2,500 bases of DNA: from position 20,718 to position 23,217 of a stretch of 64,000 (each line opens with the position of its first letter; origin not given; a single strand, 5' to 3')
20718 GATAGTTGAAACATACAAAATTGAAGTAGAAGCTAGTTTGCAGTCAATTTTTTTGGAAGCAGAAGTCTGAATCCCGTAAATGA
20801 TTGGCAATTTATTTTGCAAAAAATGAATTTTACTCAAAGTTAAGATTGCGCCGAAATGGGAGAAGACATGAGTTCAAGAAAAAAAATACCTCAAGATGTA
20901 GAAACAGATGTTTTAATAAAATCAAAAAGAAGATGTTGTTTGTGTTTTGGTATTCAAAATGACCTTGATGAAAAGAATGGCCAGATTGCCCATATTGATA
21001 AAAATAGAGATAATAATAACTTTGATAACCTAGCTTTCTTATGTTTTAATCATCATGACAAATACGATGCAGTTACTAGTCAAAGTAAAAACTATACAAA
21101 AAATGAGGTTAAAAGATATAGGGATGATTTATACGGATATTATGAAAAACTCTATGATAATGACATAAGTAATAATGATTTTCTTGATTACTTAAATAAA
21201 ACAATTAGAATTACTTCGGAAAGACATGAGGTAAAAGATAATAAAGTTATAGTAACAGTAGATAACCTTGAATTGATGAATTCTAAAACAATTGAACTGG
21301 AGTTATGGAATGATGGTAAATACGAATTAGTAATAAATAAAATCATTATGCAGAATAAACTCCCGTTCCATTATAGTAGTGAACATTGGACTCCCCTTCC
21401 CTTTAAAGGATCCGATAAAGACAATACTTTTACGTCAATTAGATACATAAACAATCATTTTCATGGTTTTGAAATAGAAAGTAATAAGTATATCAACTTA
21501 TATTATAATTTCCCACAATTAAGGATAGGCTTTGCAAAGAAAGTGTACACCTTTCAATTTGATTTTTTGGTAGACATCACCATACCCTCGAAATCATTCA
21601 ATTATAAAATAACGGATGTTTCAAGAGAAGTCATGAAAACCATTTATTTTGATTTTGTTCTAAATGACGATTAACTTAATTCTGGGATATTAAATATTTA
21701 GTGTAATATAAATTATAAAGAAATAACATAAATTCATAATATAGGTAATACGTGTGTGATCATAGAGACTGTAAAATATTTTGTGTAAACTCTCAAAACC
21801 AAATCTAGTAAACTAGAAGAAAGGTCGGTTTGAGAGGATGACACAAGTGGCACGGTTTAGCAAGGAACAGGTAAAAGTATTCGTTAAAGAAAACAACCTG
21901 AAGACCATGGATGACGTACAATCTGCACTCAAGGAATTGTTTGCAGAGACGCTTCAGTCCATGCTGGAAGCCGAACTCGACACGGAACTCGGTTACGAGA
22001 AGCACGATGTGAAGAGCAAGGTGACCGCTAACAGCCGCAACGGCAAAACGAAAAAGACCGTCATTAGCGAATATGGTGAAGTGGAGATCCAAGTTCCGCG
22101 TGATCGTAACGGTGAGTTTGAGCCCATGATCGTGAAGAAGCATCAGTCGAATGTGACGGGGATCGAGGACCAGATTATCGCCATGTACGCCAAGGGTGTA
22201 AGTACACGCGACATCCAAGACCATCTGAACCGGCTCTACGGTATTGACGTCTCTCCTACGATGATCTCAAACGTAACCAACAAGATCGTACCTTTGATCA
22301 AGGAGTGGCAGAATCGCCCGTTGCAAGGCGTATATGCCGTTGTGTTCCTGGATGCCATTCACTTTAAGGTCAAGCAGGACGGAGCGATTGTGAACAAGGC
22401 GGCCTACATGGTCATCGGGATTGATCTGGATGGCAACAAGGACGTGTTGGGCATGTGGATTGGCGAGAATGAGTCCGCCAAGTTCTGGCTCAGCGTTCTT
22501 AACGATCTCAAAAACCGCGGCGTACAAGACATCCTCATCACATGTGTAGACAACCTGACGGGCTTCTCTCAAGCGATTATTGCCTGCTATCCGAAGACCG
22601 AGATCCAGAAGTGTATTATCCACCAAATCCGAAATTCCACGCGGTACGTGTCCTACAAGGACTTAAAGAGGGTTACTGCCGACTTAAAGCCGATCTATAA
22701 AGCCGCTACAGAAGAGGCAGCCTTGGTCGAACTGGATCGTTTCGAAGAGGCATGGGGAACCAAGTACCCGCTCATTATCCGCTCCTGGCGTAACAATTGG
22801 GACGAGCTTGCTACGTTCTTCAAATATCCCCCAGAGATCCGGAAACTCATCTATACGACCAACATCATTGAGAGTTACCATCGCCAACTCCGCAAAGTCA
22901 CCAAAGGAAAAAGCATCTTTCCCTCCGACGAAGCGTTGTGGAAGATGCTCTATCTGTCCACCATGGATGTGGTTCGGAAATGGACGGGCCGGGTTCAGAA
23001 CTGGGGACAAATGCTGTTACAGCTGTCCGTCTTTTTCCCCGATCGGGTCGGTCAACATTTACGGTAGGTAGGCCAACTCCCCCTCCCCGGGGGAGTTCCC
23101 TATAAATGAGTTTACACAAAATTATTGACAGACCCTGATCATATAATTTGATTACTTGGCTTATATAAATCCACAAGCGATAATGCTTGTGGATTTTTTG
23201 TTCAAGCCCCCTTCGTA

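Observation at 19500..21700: AT-rich (about 30% GC) island segment encoding two tandem HNH-nuclease-domain proteins with unrelated unknown C-terminal domains: candidate two-gene defence or abortive-infection module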

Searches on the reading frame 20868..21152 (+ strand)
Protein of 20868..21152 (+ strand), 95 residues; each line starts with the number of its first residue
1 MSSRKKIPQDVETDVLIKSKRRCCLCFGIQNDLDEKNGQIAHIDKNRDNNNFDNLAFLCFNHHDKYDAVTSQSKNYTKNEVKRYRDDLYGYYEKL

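Call 111: search_solved_structures(query=A7, max_evalue=10, show_alignments=3)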
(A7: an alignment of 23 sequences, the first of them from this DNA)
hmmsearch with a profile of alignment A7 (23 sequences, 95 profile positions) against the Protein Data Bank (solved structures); distinct sequences matched with E-value up to 10: 3.
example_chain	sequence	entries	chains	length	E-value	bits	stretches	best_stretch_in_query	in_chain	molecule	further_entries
7rwm_A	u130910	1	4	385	0.088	16.1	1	6-69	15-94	SAVED domain-containing protein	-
9om4_A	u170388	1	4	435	0.76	13.1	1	51-87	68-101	HNH endonuclease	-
3oq9_A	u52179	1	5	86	0.76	13.1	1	31-93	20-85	Tumor necrosis factor receptor superfamily member 6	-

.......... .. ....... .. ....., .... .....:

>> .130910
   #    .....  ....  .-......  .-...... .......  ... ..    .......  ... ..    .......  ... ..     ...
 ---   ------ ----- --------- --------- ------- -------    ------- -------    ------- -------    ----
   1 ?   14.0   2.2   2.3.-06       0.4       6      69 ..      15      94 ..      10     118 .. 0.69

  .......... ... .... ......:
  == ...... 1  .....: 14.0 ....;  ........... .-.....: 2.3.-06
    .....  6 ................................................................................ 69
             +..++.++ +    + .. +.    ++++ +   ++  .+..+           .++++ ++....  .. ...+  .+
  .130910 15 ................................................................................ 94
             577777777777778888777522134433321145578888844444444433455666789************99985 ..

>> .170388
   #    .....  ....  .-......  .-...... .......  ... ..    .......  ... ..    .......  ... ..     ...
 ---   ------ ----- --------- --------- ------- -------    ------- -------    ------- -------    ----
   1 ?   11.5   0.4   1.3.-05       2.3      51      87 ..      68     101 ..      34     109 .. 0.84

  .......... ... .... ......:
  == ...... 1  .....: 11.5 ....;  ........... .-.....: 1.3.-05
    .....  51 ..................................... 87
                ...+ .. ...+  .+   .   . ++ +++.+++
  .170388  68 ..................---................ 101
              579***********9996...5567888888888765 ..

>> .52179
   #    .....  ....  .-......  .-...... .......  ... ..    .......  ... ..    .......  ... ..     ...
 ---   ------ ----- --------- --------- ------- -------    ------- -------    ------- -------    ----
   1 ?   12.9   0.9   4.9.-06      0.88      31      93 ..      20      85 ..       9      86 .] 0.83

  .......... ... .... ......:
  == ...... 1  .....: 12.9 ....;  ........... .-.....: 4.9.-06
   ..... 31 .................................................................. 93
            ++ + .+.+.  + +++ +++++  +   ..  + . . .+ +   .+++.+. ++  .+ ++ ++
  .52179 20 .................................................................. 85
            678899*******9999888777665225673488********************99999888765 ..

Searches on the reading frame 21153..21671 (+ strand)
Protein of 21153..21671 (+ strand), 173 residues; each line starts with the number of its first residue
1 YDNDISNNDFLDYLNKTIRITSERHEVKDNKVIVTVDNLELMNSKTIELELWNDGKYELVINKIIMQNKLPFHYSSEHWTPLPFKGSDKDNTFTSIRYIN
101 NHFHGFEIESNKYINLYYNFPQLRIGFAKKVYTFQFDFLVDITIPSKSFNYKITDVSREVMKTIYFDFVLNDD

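Call 85: find_homologous_proteins(query=A6, max_evalue=0.01)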
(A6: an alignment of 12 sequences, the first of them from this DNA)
Query A6 (12 sequences) (173 aa, profile of the alignment): 14 proteins with E <= 0.01 among 1005 candidates.
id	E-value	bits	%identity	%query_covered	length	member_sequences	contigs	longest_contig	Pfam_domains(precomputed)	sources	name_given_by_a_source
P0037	2.1e-85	303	60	99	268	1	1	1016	-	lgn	-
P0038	4.6e-83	295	60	99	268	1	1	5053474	-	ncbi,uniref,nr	ncbi:hypothetical protein [Clostridium fungisolvens]|uniref:HNH endonuclease n=1 Tax=Clostridium fun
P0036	4.7e-83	295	65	90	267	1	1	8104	-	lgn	-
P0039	1.4e-81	290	58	97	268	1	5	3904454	-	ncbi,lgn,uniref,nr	ncbi:hypothetical protein CF060_01515 [Clostridium botulinum]|uniref:hypothetical protein n=1 Tax=Cl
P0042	2.1e-81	290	60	98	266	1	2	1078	-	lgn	-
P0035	1.2e-79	284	100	100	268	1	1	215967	-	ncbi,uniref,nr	ncbi:hypothetical protein [Paenibacillus turpanensis]|uniref:hypothetical protein n=1 Tax=Paenibacil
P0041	2.1e-79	283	59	98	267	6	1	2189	-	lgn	-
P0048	3.5e-79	282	60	98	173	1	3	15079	-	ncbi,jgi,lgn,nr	ncbi:MAG: hypothetical protein PWQ37_2596 [Candidatus Petromonas sp.]|jgi:hypothetical protein|nr:hy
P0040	1.7e-78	280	55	99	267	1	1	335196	-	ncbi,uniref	ncbi:hypothetical protein [Brevibacillus porteri]|uniref:hypothetical protein n=1 Tax=Brevibacillus 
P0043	1.1e-75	271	57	97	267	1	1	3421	-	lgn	-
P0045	1.6e-71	257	56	98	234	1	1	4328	-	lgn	-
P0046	1.6e-70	254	45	94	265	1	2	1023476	-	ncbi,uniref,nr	ncbi:hypothetical protein [Bacillus sp. D386]|uniref:hypothetical protein n=1 Tax=Bacillus sp. D386 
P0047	5.1e-64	233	40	92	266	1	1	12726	-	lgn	-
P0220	8.2e-51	190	49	72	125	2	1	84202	-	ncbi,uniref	ncbi:hypothetical protein AB1L12_19750 [Peribacillus frigoritolerans]|uniref:hypothetical protein n=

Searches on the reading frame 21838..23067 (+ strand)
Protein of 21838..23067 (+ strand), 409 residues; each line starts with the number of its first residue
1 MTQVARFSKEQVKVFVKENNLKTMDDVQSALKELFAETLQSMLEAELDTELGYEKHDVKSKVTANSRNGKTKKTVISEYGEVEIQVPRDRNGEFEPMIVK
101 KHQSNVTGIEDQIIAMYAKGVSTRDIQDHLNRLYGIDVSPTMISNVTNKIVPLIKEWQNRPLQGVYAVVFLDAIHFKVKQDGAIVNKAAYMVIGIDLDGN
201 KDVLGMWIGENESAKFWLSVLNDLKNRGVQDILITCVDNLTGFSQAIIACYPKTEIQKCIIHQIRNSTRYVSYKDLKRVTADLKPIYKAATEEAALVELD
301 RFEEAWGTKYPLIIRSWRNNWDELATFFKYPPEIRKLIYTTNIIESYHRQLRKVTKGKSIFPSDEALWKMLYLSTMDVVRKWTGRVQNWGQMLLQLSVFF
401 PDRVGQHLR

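Call 4: search_protein_families(library=pfam, proteins=[window:21838-23067:+], max_evalue=1)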
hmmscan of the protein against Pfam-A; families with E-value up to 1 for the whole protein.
window:21838-23067:+ (409 aa): 4 families
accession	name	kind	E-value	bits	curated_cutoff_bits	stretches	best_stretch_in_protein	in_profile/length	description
PF00872.24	Transposase_mut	-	2.8e-118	395.6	21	1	11-383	6-377/379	Transposase, Mutator family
PF10551.15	MULE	-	0.00068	20.5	27.6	1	188-265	16-98/99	MULE transposase domain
PF06757.18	Ins_allergen_rp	-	0.073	13.4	23.2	1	232-292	97-152/174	Insect allergen related repeat, nitrile-specifier detoxification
PF22470.1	Histone_HNS_N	-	0.16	12.3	24.5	0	262-295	12-45/79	H-NS histone-like proteins, N-terminal domain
